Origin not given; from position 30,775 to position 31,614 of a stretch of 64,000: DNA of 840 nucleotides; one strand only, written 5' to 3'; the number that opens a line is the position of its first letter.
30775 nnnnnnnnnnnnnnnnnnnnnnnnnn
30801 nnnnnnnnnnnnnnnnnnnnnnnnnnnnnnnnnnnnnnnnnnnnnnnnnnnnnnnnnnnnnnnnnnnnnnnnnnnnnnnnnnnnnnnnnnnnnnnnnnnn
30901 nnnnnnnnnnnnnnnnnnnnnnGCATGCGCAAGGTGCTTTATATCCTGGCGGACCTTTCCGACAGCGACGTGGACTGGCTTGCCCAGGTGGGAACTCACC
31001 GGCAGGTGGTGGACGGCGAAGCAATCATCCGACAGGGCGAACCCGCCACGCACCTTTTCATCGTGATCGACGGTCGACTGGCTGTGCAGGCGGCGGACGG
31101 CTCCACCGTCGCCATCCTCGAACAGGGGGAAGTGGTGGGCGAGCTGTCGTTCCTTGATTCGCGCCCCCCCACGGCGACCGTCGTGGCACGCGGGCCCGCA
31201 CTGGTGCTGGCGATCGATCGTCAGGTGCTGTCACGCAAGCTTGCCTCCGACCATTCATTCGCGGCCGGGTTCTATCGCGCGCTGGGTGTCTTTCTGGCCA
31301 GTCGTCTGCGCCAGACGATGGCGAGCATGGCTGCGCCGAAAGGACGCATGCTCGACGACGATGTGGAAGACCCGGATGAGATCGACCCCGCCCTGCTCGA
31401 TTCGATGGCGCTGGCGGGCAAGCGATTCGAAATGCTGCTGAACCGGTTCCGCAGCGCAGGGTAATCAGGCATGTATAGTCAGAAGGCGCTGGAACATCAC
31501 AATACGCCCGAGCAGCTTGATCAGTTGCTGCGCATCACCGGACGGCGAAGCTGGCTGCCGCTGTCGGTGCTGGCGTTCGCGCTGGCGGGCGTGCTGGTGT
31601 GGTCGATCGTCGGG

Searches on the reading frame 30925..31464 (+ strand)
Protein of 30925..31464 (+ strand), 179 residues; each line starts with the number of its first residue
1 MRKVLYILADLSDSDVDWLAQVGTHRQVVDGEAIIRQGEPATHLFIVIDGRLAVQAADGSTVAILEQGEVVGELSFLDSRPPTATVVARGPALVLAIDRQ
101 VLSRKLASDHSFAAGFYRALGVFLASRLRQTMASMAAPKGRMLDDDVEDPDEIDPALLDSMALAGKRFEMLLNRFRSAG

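Call 5: search_protein_families(library=pfam, proteins=[window:30925-31464:+], max_evalue=0.01)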
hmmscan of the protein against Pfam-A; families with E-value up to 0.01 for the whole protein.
window:30925-31464:+ (179 aa): 1 family
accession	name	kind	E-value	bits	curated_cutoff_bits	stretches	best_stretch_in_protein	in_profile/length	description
PF00027.35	cNMP_binding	-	4.8e-20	71.8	27.5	1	26-108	2-88/89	Cyclic nucleotide-binding domain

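Call 6: search_protein_families(library=ncbifam, proteins=[window:30925-31464:+], max_evalue=0.01)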
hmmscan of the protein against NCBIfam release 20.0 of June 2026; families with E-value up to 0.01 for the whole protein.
window:30925-31464:+ (179 aa): 6 families
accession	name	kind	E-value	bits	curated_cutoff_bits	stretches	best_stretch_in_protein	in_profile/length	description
TIGR03896.1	cyc_nuc_ocin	subfamily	1.1e-41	143.3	161.05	1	1-175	139-317/317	bacteriocin-type transport-associated protein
NF058543.1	ActPatMycb56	equivalog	8.9e-10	37.9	460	1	7-91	3-90/317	acetyltransferase Pat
NF041163.2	encap_f2b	equivalog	7e-08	32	400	1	5-114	76-191/450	family 2B encapsulin nanocompartment shell protein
NF008732.0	PRK11753.1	equivalog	1.6e-07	31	266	1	12-134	12-135/214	cAMP-activated global transcriptional regulator CRP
NF006901.0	PRK09392.1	equivalog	0.00011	21.6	211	1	5-133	12-139/236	transcriptional activator FtrB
NF007707.0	PRK10402.1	subfamily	0.00077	19.1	180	1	29-136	37-144/226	transcriptional regulator YeiL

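Call 52: find_homologous_proteins(query=window:30925-31464:+, max_evalue=0.00001)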
Query window:30925-31464:+ (179 aa): 628 proteins with E <= 0.00001 among 1101 candidates; the best 120 are listed.
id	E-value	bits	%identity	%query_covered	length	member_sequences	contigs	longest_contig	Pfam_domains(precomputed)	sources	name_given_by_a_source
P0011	1.1e-107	375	100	100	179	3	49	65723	PF00027.36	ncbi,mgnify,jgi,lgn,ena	mgnify:CR=1 FL=1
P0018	1.5e-73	264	72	99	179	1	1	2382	PF00027.36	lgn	-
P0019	1.0e-72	261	71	99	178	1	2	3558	PF00027.36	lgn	-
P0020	8.6e-54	200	57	98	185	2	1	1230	PF00027.36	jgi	jgi:bacteriocin-type transport-associated protein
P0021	2.5e-53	198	57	99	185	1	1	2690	PF00027.36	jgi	-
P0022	3.5e-53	198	56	99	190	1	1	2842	PF00027.36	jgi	jgi:bacteriocin-type transport-associated protein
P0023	6.6e-53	197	60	99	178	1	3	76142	PF00027.36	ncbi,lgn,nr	ncbi:MAG: cyclic nucleotide-binding domain-containing protein [Ectothiorhodospiraceae bacterium]|nr:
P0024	9.5e-53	196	58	99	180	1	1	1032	PF00027.36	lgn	-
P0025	3.5e-52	195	58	99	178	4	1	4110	PF00027.36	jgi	-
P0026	4.0e-52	194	53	99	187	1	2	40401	PF00027.36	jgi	jgi:CRP/FNR family cyclic AMP-dependent transcriptional regulator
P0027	4.8e-52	194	56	99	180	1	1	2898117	PF00027.36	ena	-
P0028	7.6e-52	194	57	98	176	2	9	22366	PF00027.36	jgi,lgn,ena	jgi:CRP/FNR family cyclic AMP-dependent transcriptional regulator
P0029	9.8e-52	193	55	99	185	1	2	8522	PF00027.36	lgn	-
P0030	1.5e-51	193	56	98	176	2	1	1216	PF00027.36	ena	-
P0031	1.7e-51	192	57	98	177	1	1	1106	PF00027.36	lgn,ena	-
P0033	2.1e-51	192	54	99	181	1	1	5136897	PF00027.36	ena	-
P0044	2.2e-50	189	55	98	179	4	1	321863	PF00027.36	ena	-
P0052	8.7e-50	187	53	99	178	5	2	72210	PF00027.36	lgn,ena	-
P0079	1.9e-48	182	54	99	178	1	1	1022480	PF00027.36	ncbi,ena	-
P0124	2.1e-46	176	51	99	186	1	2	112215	PF00027.36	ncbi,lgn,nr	ncbi:MAG: cyclic nucleotide-binding domain-containing protein [Planctomycetes bacterium]|nr:cyclic n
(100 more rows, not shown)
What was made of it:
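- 30925..31464 (+): 179-aa single cyclic-nucleotide-binding-domain protein ('bacteriocin-type transport-associated protein' family) with a non-canonical phosphate-binding cassette, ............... 628 homologue clusters (call 52).
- On TIGR03896 bacteriocin-type transport-associated protein (two-CNB form): It belongs to a large single-domain sister group of 628 clusters (call 52).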

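Call 53: find_encoding_contigs(protein=P0023, flank=10000, max_places=1)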
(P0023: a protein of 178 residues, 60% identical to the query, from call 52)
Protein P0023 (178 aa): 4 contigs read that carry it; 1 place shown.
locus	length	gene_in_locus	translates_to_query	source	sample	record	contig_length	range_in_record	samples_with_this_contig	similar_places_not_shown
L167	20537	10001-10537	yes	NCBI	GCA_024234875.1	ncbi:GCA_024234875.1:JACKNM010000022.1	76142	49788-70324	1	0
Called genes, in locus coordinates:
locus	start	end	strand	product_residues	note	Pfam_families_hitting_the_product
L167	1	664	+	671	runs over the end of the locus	PF04055:Radical_SAM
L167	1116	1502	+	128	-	PF02979:NHase_alpha (weak)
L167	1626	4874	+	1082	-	PF13575:DUF4135, PF05147:LANC_like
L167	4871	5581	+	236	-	-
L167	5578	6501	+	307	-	PF00583:Acetyltransf_1, PF13508:Acetyltransf_7 (weak)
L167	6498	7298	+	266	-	-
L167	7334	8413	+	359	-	PF13621:Cupin_8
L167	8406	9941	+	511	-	-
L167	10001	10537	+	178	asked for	PF00027:cNMP_binding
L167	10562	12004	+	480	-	PF00364:Biotin_lipoyl (faint), PF25917:BSH_RND (weak), PF25973:BSH_CzcB (weak)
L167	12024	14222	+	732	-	PF03412:Peptidase_C39, PF13529:Peptidase_C39_2 (weak), PF00664:ABC_membrane, PF00005:ABC_tran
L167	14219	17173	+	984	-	PF00664:ABC_membrane, PF00005:ABC_tran, PF02463:SMC_N (faint)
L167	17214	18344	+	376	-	PF22541:DUF7005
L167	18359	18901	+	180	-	PF05118:Asp_Arg_Hydrox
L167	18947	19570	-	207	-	PF16697:Yop-YscD_cpl (weak), PF00498:FHA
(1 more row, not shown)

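Call 54: find_encoding_contigs(protein=P0019, flank=10000, max_places=2)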
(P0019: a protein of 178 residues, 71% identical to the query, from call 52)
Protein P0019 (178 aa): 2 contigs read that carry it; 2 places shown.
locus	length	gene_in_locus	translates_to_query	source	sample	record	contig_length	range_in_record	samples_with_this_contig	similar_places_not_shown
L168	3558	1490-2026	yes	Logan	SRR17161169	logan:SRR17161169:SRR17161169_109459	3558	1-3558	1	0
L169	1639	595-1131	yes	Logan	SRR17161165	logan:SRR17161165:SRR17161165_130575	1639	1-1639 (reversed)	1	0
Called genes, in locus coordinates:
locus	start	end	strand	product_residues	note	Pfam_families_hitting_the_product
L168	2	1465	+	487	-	?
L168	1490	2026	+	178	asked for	PF00027:cNMP_binding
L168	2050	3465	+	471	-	-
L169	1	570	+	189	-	?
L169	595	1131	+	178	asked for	PF00027:cNMP_binding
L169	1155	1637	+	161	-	?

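Call 55: find_encoding_contigs(protein=P0027, flank=10000, max_places=1)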
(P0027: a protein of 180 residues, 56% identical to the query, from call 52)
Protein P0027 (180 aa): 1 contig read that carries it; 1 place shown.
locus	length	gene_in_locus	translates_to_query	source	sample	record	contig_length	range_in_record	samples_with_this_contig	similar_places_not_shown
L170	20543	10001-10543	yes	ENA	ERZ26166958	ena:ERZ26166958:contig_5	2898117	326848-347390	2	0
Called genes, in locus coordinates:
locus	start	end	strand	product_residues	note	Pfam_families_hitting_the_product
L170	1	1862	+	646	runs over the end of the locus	PF00070:Pyr_redox (faint), PF00743:FMO-like, PF01266:DAO (faint), PF07992:Pyr_redox_2, PF13450:NAD_binding_8, PF13738:Pyr_redox_3, PF13434:Lys_Orn_oxgnase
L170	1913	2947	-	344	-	PF00248:Aldo_ket_red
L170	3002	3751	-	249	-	PF00005:ABC_tran, PF13304:AAA_21 (faint)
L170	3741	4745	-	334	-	PF02653:BPD_transp_2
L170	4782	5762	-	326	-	PF00532:Peripla_BP_1, PF13377:Peripla_BP_3 (faint), PF13407:Peripla_BP_4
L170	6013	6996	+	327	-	PF00487:FA_desaturase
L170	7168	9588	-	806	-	PF02321:OEP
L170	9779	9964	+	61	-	-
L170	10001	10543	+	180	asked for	PF00027:cNMP_binding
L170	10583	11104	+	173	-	-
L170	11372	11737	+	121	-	PF22541:DUF7005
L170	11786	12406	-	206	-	PF16697:Yop-YscD_cpl, PF00498:FHA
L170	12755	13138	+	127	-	-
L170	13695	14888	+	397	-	-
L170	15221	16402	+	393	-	PF02771:Acyl-CoA_dh_N, PF02770:Acyl-CoA_dh_M, PF00441:Acyl-CoA_dh_1, PF08028:Acyl-CoA_dh_2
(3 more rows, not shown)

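Call 56: find_encoding_contigs(protein=P0033, flank=10000, max_places=1)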
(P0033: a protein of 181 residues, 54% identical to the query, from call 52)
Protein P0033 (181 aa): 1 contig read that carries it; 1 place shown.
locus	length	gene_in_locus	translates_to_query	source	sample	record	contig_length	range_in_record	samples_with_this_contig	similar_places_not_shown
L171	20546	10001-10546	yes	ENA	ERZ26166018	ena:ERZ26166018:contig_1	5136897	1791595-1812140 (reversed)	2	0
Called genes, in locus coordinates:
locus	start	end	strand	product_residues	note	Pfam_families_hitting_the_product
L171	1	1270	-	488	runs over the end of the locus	PF07394:DUF1501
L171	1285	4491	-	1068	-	PF07635:PSCyt1, PF07583:PSCyt2, PF13385:Laminin_G_3, PF07587:PSD1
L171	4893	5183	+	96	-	-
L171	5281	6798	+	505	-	PF01565:FAD_binding_4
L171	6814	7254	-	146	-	PF07862:Nif11 (faint)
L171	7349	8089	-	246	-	PF19541:DUF6065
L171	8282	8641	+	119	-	PF02979:NHase_alpha (faint)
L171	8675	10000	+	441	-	-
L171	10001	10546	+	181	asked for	PF00027:cNMP_binding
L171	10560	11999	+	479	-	PF25917:BSH_RND (faint)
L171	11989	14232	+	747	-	PF03412:Peptidase_C39, PF13529:Peptidase_C39_2 (weak), PF00664:ABC_membrane, PF00005:ABC_tran, PF02463:SMC_N (faint)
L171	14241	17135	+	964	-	PF00664:ABC_membrane, PF00005:ABC_tran, PF02463:SMC_N (faint)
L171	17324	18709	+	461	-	PF05195:AMP_N, PF00557:Peptidase_M24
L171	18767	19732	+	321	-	PF08240:ADH_N, PF00107:ADH_zinc_N, PF13602:ADH_zinc_N_2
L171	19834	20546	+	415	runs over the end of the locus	PF00144:Beta-lactamase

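Call 57: find_encoding_contigs(protein=P0044, flank=10000, max_places=1)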
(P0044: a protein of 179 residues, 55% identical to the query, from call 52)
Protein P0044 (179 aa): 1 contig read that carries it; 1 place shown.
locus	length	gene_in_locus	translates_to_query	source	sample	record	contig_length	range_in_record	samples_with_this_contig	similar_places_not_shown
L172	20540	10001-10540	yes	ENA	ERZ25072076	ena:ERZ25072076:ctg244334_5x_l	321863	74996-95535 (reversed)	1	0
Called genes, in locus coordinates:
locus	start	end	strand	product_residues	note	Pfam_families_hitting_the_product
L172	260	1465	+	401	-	PF07995:GSDH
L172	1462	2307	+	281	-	PF03476:MOSC_N, PF03473:MOSC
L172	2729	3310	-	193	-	PF01872:RibD_C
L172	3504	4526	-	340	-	PF06739:SBBP (faint), PF07494:Reg_prop (faint), PF08450:SGL (faint), PF13449:Phytase-like (faint), PF17170:DUF5128 (faint), PF01436:NHL (weak)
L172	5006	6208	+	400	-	PF00872:Transposase_mut, PF10551:MULE (weak)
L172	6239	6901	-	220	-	-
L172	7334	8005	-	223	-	PF00515:TPR_1 (faint), PF07719:TPR_2 (faint), PF13424:TPR_12 (faint), PF13428:TPR_14 (faint), PF14559:TPR_19 (faint), PF21033:RMD1-3 (faint), PF13181:TPR_8 (faint), PF13432:TPR_16 (weak), +3 more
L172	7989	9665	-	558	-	PF00069:Pkinase, PF01636:APH (faint), PF07714:PK_Tyr_Ser-Thr, PF03109:ABC1 (faint)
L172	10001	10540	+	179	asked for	PF00027:cNMP_binding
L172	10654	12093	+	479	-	PF25917:BSH_RND (faint), PF25973:BSH_CzcB (faint)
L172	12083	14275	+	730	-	PF03412:Peptidase_C39, PF13529:Peptidase_C39_2 (faint), PF00664:ABC_membrane, PF00005:ABC_tran, PF02463:SMC_N (faint)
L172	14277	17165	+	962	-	PF00664:ABC_membrane, PF00005:ABC_tran, PF02463:SMC_N (faint)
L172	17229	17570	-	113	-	-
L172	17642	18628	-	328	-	PF22541:DUF7005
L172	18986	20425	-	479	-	-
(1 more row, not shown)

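Call 58: find_encoding_contigs(protein=P0124, flank=10000, max_places=1)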
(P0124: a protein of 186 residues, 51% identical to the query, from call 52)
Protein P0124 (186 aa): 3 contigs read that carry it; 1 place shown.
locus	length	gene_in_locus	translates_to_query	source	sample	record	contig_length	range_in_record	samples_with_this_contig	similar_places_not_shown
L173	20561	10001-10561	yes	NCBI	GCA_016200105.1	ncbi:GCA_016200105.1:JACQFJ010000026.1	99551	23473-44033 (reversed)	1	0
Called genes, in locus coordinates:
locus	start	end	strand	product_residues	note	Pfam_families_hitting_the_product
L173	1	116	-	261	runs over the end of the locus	-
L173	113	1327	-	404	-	-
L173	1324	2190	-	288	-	PF00005:ABC_tran, PF13304:AAA_21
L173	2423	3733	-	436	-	PF07596:SBP_bac_10 (faint)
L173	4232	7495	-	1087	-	PF09430:EMC7_beta-sandw (faint), PF13715:CarbopepD_reg_2 (faint), PF17802:SpaA (faint), PF22904:NOMO1-like_2nd (faint), PF14686:fn3_3 (faint), PF00775:Dioxygenase_C (faint), PF13620:CarboxypepD_reg, PF13620:CarboxypepD_reg, +2 more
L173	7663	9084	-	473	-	PF01590:GAF, PF13185:GAF_2, PF13492:GAF_3, PF00211:Guanylate_cyc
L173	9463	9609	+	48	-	-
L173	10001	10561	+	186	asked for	PF00027:cNMP_binding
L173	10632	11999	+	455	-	-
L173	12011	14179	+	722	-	PF03412:Peptidase_C39, PF00664:ABC_membrane, PF00005:ABC_tran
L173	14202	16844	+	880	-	PF00664:ABC_membrane, PF00005:ABC_tran, PF02463:SMC_N (faint), PF13401:AAA_22 (weak)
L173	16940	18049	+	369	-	PF00149:Metallophos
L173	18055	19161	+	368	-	PF00149:Metallophos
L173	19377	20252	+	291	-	-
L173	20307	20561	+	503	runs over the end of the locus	PF00072:Response_reg, PF18551:TackOD1, PF00990:GGDEF (weak)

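Call 59: find_encoding_contigs(protein=P0026, flank=10000, max_places=1)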
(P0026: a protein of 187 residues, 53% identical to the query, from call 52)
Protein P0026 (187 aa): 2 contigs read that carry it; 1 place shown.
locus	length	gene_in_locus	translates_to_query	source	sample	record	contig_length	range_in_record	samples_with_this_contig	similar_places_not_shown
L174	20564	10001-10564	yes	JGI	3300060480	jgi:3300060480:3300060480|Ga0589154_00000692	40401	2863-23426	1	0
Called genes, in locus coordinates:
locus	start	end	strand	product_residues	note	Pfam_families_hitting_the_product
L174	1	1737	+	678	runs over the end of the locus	PF17391:Urocanase_N, PF01175:Urocanase, PF17392:Urocanase_C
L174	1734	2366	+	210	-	PF00080:Sod_Cu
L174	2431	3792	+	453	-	PF02812:ELFV_dehydrog_N, PF00208:ELFV_dehydrog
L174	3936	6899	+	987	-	PF00072:Response_reg (weak), PF01326:PPDK_N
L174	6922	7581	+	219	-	PF00455:DeoRC (faint), PF06026:Rib_5-P_isom_A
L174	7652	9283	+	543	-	PF16697:Yop-YscD_cpl, PF00498:FHA, PF01590:GAF, PF13185:GAF_2, PF13492:GAF_3 (weak), PF00211:Guanylate_cyc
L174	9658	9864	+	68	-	-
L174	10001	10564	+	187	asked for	PF00027:cNMP_binding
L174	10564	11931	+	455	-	-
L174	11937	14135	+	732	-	PF03412:Peptidase_C39, PF00664:ABC_membrane, PF00005:ABC_tran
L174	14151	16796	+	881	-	PF00664:ABC_membrane, PF00005:ABC_tran, PF02463:SMC_N (faint)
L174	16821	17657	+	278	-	PF00753:Lactamase_B (faint), PF12706:Lactamase_B_2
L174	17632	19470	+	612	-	PF12849:PBP_like_2, PF12974:Phosphonate-bd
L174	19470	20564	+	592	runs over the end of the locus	PF00672:HAMP, PF00512:HisKA, PF02518:HATPase_c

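Call 62: find_encoding_contigs(protein=P0028, flank=10000, max_places=1)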
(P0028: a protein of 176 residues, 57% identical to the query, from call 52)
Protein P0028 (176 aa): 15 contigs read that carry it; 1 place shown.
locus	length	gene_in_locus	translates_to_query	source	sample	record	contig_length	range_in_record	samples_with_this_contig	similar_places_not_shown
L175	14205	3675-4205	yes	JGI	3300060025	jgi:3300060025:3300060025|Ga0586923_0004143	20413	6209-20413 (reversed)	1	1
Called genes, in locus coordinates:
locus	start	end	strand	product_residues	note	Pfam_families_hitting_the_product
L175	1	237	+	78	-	?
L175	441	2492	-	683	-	PF01266:DAO (faint), PF01494:FAD_binding_3 (faint), PF04820:Trp_halogenase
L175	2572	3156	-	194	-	PF16697:Yop-YscD_cpl, PF00498:FHA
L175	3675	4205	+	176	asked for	PF00027:cNMP_binding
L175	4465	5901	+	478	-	PF25919:BSH_CusB (faint), PF25917:BSH_RND (faint), PF00364:Biotin_lipoyl (faint), PF25973:BSH_CzcB (faint)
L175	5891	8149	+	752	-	PF03412:Peptidase_C39, PF00664:ABC_membrane, PF00005:ABC_tran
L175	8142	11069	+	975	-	PF00664:ABC_membrane, PF00005:ABC_tran, PF02463:SMC_N (faint)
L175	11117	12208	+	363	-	PF22541:DUF7005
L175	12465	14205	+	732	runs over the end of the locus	PF02321:OEP, PF05036:SPOR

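Call 63: find_encoding_contigs(protein=P0079, flank=10000, max_places=1)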
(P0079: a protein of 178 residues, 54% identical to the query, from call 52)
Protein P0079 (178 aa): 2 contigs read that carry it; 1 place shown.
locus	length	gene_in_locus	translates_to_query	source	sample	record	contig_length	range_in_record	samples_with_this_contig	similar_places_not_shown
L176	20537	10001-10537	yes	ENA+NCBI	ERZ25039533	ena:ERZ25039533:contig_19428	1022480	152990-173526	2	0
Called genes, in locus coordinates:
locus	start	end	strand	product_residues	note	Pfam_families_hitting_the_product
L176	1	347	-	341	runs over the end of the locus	PF01134:GIDA (faint), PF01266:DAO (faint), PF07992:Pyr_redox_2 (faint), PF13738:Pyr_redox_3 (faint), PF13450:NAD_binding_8 (faint)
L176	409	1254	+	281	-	PF14028:Lant_dehydr_C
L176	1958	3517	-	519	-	PF13483:Lactamase_B_3, PF12706:Lactamase_B_2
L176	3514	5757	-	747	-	PF04738:Lant_dehydr_N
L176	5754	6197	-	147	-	-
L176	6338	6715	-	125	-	-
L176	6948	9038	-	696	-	PF02310:B12-binding (faint), PF04055:Radical_SAM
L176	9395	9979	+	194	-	-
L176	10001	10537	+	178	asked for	PF00027:cNMP_binding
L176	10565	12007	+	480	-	PF25973:BSH_CzcB (faint), PF25984:BSH_YknX (faint)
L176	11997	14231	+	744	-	PF03412:Peptidase_C39, PF00664:ABC_membrane, PF00005:ABC_tran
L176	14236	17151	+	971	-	PF00664:ABC_membrane, PF00005:ABC_tran, PF02463:SMC_N (faint)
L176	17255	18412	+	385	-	PF22541:DUF7005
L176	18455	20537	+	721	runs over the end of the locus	PF02321:OEP, PF05036:SPOR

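Call 64: find_encoding_contigs(protein=P0052, flank=10000, max_places=1)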
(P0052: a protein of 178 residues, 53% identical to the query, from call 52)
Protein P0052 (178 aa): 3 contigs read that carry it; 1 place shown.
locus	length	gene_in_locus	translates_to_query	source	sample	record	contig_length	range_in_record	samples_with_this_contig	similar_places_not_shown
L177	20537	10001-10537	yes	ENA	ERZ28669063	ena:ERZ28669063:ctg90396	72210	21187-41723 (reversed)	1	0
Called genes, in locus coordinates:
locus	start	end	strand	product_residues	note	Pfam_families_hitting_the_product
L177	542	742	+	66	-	-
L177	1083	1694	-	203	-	PF07676:PD40 (faint), PF26549:Tricorn_N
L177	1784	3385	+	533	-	PF01565:FAD_binding_4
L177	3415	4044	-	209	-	-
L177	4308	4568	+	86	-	PF01041:DegT_DnrJ_EryC1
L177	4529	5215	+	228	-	PF01041:DegT_DnrJ_EryC1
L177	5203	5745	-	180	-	PF22725:GFO_IDH_MocA_C3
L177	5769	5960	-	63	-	PF01408:GFO_IDH_MocA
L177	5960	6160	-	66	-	-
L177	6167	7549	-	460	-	PF03559:Hexose_dehydrat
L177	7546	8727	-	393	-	PF06722:EryCIII-like_C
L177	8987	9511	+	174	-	PF08007:JmjC_2 (weak)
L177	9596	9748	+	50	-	PF08007:JmjC_2 (weak), PF13621:Cupin_8 (weak)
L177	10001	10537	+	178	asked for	PF00027:cNMP_binding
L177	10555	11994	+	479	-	PF25917:BSH_RND (faint)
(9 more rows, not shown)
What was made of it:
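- The CNB-protein relatives of highest identity that lie on long contigs sit in tailoring-rich clusters (calls 53, 55, 62-64).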

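Call 72: search_protein_families(library=pfam, proteins=[L173:16940-18049:+, L173:18055-19161:+, L174:16821-17657:+, L173:7663-9084:-, L174:7652-9283:+], max_evalue=10)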
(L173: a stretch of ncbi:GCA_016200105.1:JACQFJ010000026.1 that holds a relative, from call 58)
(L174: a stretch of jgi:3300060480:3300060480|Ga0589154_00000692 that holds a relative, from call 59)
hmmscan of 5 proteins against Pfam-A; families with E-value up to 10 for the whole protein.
L173:16940-18049:+ (369 aa): 4 families
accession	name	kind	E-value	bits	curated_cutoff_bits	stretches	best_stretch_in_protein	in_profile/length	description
PF00149.33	Metallophos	-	3e-09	38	21.5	1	138-295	1-190/191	Calcineurin-like phosphoesterase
PF12850.12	Metallophos_2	-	0.0007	20.1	27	1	139-294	2-117/154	Calcineurin-like phosphoesterase superfamily domain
PF14582.11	Metallophos_3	-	0.33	10.7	28.2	1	139-183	7-49/259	Metallophosphoesterase, calcineurin superfamily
PF19706.4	DUF6203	-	2.8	8.4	26.7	1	40-57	14-31/54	Family of unknown function (DUF6203)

L173:18055-19161:+ (368 aa): 2 families
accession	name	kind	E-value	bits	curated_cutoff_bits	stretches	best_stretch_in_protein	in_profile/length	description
PF00149.33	Metallophos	-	5.9e-08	33.8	21.5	1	143-301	1-190/191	Calcineurin-like phosphoesterase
PF12850.12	Metallophos_2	-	0.014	15.8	27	1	144-300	2-117/154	Calcineurin-like phosphoesterase superfamily domain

L174:16821-17657:+ (278 aa): 2 families
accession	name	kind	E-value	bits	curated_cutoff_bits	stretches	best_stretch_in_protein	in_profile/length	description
PF12706.13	Lactamase_B_2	-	1.6e-22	80.6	27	1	42-244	1-200/200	Beta-lactamase superfamily domain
PF00753.33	Lactamase_B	-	2e-05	25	22.7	2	44-94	18-69/196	Metallo-beta-lactamase superfamily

L173:7663-9084:- (473 aa): 6 families
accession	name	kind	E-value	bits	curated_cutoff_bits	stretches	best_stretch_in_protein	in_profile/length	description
PF00211.25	Guanylate_cyc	-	2.1e-31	109.4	21.9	1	278-456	7-181/183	Adenylate and Guanylate cyclase catalytic domain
PF13185.12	GAF_2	-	7.3e-15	55.8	28.6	1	93-232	2-136/136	GAF domain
PF01590.32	GAF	-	2e-14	54.7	22.4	1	95-231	2-133/133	GAF domain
PF13492.12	GAF_3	-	1.4e-10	42.1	27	1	94-233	1-129/129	GAF domain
PF13480.13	Acetyltransf_6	-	0.049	14.2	22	1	343-434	40-129/143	Acetyltransferase (GNAT) domain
PF11849.14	DUF3369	-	0.055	14.2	27.2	1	186-239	117-167/168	Domain of unknown function (DUF3369)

L174:7652-9283:+ (543 aa): 7 families
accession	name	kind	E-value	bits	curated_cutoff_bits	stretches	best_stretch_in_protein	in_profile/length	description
PF00211.25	Guanylate_cyc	-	8.3e-33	114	21.9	1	353-521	7-172/183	Adenylate and Guanylate cyclase catalytic domain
PF00498.31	FHA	-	1.7e-16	60.9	20.7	1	23-85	1-66/67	FHA domain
PF01590.32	GAF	-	4.6e-15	56.8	22.4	1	170-306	2-133/133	GAF domain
PF16697.10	Yop-YscD_cpl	-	1.9e-14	54.1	33.2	1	15-93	11-91/94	Inner membrane component of T3SS, cytoplasmic domain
PF13185.12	GAF_2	-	1.4e-13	51.6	28.6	1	168-307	2-136/136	GAF domain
PF13492.12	GAF_3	-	1.2e-07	32.6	27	1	169-308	1-129/129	GAF domain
PF06260.17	DUF1024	-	0.22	12.3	27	1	260-318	10-70/82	Protein of unknown function (DUF1024)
